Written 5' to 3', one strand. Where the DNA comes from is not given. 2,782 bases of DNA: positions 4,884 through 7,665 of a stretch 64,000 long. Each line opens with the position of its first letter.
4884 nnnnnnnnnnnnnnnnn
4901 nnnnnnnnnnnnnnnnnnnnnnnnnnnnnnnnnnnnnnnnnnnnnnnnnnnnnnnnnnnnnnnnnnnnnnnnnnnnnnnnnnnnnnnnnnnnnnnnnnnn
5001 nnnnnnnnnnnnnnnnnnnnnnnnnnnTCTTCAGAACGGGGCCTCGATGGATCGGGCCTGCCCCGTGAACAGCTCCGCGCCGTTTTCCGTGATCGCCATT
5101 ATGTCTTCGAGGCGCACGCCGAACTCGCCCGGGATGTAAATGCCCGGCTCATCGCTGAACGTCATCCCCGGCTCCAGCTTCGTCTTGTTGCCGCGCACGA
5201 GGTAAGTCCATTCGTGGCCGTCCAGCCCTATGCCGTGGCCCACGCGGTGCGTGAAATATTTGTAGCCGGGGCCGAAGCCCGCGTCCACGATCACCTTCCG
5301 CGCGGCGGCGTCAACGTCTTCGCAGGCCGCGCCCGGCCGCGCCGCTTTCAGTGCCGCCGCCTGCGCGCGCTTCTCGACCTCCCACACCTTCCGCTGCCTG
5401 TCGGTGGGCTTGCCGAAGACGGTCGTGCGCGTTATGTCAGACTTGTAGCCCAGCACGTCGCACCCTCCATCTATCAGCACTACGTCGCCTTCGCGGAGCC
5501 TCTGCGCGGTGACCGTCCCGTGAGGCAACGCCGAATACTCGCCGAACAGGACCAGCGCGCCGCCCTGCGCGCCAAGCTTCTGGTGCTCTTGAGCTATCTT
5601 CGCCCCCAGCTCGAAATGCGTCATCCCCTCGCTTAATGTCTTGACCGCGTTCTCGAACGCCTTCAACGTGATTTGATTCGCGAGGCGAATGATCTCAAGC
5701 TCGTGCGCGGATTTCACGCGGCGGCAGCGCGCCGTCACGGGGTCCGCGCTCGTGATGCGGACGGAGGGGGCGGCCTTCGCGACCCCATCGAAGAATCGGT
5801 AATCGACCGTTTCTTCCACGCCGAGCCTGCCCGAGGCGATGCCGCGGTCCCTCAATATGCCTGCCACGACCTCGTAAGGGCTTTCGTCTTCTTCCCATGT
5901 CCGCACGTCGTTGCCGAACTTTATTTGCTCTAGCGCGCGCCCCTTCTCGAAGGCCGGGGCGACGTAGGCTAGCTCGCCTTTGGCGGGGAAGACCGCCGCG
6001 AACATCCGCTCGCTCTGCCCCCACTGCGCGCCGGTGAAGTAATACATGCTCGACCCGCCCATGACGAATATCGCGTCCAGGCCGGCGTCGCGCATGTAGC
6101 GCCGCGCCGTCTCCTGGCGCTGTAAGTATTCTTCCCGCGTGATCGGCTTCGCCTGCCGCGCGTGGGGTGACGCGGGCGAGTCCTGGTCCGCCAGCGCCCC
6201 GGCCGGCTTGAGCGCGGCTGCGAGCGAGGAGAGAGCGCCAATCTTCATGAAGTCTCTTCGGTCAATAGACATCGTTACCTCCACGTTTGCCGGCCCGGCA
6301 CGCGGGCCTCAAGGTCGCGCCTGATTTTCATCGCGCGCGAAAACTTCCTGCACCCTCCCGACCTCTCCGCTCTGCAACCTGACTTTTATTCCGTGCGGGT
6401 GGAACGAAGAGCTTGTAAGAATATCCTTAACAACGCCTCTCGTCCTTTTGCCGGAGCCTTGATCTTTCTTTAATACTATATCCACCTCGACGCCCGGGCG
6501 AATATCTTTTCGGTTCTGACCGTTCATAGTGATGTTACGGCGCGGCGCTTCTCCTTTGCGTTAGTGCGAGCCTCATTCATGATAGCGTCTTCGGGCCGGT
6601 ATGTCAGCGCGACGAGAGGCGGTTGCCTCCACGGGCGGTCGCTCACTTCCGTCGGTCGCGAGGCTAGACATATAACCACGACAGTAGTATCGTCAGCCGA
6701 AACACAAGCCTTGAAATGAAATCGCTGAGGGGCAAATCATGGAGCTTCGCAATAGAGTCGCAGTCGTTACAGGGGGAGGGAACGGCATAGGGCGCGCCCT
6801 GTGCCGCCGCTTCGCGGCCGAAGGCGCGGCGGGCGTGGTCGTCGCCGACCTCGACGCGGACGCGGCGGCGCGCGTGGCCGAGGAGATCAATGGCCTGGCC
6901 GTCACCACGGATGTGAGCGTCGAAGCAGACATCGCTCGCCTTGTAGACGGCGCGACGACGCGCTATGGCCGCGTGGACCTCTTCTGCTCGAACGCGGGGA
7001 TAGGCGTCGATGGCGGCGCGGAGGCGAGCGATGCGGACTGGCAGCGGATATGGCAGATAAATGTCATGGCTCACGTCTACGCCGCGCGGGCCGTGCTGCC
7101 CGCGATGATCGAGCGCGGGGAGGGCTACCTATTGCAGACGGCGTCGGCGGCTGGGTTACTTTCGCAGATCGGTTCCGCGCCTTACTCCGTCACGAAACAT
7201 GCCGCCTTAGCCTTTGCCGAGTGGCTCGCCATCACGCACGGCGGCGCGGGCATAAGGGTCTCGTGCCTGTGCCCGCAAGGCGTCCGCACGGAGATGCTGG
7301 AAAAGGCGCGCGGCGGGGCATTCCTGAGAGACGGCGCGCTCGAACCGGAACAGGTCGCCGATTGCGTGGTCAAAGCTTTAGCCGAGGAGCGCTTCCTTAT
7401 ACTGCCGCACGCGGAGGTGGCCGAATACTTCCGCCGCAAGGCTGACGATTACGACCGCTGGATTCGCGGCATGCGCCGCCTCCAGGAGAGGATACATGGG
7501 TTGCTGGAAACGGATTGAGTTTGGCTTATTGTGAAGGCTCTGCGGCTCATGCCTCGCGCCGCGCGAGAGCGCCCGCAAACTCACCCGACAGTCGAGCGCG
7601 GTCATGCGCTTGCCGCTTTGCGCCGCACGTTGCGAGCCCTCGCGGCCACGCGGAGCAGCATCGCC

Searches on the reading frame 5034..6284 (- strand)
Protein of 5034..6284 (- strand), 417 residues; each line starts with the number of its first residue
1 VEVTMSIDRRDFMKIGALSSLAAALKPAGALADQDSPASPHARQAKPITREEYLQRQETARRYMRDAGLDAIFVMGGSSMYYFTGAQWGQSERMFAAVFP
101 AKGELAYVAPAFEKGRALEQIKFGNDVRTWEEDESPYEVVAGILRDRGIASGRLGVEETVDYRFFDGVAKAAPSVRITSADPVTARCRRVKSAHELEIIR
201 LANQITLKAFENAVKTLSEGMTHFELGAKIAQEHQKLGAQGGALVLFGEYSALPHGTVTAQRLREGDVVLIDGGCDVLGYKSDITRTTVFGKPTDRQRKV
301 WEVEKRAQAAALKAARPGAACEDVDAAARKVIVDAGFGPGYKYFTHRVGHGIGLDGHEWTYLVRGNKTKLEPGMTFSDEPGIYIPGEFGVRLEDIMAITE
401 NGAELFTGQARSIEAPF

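Call 63: search_protein_families(library=pfam, proteins=[window:5034-6284:-], max_evalue=0.00001)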
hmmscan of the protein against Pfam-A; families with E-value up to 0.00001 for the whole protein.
window:5034-6284:- (417 aa): 2 families
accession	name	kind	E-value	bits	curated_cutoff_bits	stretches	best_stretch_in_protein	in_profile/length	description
PF00557.29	Peptidase_M24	-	1.1e-59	202.1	23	1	197-400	1-208/208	Metallopeptidase family M24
PF01321.24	Creatinase_N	-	2.3e-21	77.1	22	1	56-190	1-128/128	Creatinase/Prolidase N-terminal domain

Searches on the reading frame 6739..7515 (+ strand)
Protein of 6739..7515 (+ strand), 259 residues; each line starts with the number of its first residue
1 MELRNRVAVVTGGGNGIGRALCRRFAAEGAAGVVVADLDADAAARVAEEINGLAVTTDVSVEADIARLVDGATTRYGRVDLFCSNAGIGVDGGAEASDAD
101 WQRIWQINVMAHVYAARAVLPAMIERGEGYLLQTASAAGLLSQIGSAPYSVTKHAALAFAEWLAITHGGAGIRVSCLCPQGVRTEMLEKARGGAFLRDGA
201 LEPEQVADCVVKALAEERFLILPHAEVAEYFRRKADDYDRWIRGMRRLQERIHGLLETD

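Call 63: search_protein_families(library=pfam, proteins=[window:6739-7515:+], max_evalue=0.00001)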
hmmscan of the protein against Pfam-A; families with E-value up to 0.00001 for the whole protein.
window:6739-7515:+ (259 aa): 3 families
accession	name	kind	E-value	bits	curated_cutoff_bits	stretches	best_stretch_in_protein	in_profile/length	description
PF00106.31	adh_short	-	5.6e-44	150.4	26.6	1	6-190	1-190/195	short chain dehydrogenase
PF13561.12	adh_short_C2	-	5.3e-32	111.7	27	1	15-193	6-187/236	Enoyl-(Acyl carrier protein) reductase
PF08659.16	KR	-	2.6e-07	31.2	22.6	1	9-163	4-163/180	KR domain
